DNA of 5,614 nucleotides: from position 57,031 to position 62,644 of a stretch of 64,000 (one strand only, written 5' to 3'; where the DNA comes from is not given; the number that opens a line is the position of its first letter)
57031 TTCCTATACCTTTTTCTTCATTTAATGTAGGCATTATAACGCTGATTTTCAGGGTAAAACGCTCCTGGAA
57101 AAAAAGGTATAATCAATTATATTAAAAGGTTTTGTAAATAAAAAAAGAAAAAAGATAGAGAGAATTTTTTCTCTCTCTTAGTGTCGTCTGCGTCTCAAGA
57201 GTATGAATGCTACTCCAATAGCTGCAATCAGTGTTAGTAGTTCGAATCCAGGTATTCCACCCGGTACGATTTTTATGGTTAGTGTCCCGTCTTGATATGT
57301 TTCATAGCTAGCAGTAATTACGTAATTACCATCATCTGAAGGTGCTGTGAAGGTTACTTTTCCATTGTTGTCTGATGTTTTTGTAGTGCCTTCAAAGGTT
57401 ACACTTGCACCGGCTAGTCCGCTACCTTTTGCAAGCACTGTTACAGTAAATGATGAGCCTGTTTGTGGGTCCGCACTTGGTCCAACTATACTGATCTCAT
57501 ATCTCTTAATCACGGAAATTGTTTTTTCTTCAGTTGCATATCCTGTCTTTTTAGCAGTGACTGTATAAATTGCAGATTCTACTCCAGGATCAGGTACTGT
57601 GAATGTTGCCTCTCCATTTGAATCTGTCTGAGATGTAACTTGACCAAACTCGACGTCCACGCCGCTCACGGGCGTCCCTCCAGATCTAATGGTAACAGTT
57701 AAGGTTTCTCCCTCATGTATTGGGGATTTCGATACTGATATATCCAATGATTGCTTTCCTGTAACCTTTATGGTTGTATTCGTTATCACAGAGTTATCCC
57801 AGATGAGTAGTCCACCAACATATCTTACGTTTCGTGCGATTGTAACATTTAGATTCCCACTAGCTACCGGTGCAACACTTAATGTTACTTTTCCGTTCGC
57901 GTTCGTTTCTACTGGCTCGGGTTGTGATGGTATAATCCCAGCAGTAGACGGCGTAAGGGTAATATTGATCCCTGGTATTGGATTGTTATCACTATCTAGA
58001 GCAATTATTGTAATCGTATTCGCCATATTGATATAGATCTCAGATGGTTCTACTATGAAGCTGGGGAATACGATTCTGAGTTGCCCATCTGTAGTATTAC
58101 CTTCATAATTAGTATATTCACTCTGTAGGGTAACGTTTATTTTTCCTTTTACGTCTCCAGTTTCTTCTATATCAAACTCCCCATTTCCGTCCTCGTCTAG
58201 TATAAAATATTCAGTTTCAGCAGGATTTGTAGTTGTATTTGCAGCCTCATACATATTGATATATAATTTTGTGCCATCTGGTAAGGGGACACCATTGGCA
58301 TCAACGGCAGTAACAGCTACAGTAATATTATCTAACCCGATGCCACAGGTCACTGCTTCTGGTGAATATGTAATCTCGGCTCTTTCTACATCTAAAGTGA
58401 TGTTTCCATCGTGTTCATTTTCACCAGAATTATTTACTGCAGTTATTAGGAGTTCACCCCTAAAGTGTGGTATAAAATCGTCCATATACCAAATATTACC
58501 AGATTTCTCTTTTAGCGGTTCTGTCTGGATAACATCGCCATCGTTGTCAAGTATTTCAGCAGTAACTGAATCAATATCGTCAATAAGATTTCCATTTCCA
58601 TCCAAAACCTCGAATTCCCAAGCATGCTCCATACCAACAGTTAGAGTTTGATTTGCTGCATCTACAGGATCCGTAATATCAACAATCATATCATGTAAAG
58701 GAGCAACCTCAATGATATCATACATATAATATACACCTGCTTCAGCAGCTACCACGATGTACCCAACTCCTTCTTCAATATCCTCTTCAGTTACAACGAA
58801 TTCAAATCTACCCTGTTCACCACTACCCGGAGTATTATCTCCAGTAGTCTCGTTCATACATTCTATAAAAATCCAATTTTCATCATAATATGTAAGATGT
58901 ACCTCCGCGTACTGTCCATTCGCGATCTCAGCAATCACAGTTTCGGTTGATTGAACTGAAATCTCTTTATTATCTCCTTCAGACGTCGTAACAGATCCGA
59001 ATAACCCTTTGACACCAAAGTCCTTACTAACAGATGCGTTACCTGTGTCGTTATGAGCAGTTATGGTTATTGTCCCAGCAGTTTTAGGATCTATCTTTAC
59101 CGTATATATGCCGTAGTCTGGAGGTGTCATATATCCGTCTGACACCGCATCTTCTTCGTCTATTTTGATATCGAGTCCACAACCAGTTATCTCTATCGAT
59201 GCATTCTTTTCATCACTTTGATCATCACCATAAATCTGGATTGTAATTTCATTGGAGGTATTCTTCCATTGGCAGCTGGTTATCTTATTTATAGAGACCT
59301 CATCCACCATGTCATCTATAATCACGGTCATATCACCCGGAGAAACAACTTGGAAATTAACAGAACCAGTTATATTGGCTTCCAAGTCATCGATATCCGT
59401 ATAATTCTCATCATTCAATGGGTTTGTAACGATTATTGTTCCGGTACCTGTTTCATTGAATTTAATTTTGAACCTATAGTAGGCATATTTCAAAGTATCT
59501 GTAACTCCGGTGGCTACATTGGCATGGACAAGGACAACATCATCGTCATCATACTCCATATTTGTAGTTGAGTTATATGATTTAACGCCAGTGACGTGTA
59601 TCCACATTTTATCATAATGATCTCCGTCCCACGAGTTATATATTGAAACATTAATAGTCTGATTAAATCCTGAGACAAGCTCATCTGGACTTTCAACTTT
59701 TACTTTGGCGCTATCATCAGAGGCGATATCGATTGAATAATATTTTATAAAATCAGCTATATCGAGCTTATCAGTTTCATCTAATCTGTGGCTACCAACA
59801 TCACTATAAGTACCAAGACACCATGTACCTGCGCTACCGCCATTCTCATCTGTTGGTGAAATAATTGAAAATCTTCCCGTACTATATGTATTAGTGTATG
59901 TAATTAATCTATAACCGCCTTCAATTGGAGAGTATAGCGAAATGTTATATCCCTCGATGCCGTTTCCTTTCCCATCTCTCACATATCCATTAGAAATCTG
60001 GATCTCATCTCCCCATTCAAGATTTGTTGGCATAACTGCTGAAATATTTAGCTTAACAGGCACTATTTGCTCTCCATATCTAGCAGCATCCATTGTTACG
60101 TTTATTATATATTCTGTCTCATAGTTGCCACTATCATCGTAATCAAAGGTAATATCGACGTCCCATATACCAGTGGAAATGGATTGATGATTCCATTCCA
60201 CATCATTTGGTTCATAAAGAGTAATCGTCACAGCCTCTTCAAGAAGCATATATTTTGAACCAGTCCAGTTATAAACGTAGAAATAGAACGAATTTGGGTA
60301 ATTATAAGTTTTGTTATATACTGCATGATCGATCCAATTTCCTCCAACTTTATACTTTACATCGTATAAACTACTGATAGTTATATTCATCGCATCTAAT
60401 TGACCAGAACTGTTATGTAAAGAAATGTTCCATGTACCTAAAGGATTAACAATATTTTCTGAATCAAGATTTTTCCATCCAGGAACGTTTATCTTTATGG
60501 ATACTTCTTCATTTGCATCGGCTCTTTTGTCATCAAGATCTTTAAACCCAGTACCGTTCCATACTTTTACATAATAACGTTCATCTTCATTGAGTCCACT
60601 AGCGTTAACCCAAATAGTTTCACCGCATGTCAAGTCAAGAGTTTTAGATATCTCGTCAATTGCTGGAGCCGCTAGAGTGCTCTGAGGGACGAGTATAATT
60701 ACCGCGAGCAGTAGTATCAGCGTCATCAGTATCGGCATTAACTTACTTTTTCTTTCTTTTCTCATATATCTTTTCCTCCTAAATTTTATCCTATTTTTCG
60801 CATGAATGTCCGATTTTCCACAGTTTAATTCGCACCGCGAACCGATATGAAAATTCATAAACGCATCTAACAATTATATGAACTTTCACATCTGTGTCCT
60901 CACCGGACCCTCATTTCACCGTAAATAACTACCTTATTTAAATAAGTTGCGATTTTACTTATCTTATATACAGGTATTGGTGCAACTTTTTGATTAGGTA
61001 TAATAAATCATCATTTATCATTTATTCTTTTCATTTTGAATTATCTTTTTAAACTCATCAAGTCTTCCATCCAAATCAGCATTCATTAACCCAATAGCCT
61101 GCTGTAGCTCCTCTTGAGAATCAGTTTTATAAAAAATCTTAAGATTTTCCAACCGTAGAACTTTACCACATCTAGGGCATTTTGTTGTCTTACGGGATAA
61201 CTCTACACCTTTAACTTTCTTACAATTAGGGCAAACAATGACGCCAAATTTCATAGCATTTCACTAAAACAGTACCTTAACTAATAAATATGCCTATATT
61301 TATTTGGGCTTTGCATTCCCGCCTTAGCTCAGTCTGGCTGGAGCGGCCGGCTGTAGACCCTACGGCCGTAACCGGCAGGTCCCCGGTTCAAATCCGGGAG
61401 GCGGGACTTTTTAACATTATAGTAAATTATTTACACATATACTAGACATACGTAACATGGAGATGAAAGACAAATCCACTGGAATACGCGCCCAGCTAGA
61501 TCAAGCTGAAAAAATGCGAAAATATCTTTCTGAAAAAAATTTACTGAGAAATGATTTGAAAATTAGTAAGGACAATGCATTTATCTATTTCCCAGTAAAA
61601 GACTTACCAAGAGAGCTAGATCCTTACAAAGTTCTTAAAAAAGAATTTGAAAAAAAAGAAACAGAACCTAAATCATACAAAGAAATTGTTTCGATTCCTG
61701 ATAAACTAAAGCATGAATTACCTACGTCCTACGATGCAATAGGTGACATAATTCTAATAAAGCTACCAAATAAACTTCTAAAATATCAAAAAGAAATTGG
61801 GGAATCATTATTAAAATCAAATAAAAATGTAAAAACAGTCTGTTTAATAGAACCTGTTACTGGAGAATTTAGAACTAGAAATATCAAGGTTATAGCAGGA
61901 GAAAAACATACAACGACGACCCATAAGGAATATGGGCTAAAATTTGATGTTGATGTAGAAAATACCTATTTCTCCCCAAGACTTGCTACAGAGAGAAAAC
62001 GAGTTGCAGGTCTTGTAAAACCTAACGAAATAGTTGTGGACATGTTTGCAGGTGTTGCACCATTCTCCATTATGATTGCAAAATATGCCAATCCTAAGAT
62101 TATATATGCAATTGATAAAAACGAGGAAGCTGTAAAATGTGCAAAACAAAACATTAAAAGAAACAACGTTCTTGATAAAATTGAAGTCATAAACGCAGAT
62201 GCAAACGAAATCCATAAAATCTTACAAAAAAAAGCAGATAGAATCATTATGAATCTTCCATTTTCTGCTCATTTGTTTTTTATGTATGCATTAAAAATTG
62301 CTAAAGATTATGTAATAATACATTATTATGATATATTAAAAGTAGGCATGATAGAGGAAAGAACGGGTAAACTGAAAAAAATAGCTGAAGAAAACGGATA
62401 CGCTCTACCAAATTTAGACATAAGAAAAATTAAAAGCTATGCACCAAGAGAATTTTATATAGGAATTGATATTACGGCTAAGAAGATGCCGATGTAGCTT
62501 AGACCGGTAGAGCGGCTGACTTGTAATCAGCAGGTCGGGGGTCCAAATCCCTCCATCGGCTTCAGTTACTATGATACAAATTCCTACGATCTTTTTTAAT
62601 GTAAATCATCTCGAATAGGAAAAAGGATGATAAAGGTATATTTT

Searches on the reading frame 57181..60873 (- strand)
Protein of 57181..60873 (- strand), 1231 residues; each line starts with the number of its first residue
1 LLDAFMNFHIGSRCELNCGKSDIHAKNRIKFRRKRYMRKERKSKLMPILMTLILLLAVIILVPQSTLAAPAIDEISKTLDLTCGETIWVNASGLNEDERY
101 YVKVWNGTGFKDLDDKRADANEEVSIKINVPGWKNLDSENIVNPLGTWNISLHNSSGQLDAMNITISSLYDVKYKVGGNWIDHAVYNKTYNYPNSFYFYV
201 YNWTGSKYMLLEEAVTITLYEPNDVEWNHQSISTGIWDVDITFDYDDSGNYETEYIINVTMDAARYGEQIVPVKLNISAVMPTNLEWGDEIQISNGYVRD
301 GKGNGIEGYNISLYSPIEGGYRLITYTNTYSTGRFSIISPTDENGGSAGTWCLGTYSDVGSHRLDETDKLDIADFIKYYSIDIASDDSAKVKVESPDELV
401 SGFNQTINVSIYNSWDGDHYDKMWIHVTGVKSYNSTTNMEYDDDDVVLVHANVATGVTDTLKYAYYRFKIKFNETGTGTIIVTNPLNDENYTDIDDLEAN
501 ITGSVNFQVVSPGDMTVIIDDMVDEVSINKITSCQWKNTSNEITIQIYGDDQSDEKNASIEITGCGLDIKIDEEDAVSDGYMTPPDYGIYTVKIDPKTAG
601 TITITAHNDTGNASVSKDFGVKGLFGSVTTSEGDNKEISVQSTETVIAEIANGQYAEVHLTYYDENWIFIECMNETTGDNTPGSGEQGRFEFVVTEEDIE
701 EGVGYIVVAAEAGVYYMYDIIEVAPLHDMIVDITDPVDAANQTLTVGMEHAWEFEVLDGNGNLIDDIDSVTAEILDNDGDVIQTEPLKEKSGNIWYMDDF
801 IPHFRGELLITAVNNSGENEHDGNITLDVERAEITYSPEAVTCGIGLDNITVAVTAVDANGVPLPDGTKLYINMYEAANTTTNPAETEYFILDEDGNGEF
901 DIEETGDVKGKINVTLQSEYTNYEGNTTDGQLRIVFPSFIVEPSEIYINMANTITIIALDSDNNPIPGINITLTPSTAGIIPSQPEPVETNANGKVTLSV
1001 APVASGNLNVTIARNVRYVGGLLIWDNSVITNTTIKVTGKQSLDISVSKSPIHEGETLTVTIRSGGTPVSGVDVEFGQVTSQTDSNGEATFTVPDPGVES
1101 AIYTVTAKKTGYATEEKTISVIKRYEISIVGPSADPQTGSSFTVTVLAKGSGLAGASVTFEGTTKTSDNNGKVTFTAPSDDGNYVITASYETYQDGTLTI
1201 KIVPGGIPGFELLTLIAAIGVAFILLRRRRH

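Call 43: search_protein_families(library=pfam, proteins=[window:57181-60873:-], max_evalue=0.00001)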
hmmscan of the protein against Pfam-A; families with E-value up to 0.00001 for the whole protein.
window:57181-60873:- (1231 aa): 4 families
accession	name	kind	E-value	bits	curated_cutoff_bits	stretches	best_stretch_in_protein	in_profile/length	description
PF02369.22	Big_1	-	6.8e-19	68.2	34.9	1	951-1012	18-78/93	Bacterial Ig-like domain (group 1)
PF13620.12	CarboxypepD_reg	-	5.4e-14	52.7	32.3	0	1143-1206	5-73/82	Carboxypeptidase regulatory-like domain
PF10670.15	DUF4198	-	8.5e-10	39.5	34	0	1135-1191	142-208/209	Domain of unknown function (DUF4198)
PF13715.12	CarbopepD_reg_2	-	5e-06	26.9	32.2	0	1148-1202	9-64/88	CarboxypepD_reg-like domain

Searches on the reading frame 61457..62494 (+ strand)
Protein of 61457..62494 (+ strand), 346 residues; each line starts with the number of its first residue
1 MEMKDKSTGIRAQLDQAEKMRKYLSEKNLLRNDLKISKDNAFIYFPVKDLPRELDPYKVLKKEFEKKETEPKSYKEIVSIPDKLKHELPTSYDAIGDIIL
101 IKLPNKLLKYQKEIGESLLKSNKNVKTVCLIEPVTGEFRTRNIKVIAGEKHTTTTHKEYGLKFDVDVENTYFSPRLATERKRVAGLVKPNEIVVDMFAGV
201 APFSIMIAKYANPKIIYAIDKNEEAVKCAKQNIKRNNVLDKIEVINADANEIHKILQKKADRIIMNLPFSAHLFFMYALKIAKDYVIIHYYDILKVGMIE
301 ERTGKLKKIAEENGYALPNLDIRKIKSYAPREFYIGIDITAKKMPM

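Call 43: search_protein_families(library=pfam, proteins=[window:61457-62494:+], max_evalue=0.00001)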
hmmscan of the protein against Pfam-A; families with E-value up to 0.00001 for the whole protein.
window:61457-62494:+ (346 aa): 9 families
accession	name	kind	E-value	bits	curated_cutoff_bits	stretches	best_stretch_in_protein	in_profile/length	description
PF02475.24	TRM5-TYW2_MTfase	-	9.8e-50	169.2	28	1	154-316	1-162/164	TRM5/TYW2 methyltransferase domain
PF25133.1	TYW2_N_2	-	1e-18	67.7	27.7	1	79-150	6-78/79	TYW2 N-terminal domain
PF18093.7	Trm5_N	-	3.4e-12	46.4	22.7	1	9-53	1-45/47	tRNA methyltransferase 5 N-terminal domain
PF05175.20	MTS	-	4.6e-10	39.8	23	1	191-273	33-112/170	Methyltransferase small domain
PF06325.19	PrmA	-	1.3e-08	35.1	22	1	186-267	158-234/296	Ribosomal protein L11 methyltransferase (PrmA)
PF01170.24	UPF0020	-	6.1e-08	33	22.3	1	214-270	78-132/197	RMKL-like, methyltransferase domain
PF13847.12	Methyltransf_31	-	1.1e-07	32.1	27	1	189-269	3-84/145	Methyltransferase domain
PF09445.16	Methyltransf_15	-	2.9e-07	30.6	22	1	191-261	2-70/165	RNA cap guanine-N2 methyltransferase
PF01189.24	Methyltr_RsmB-F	-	7e-07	29.5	27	1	188-272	7-92/199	16S rRNA methyltransferase RsmB/F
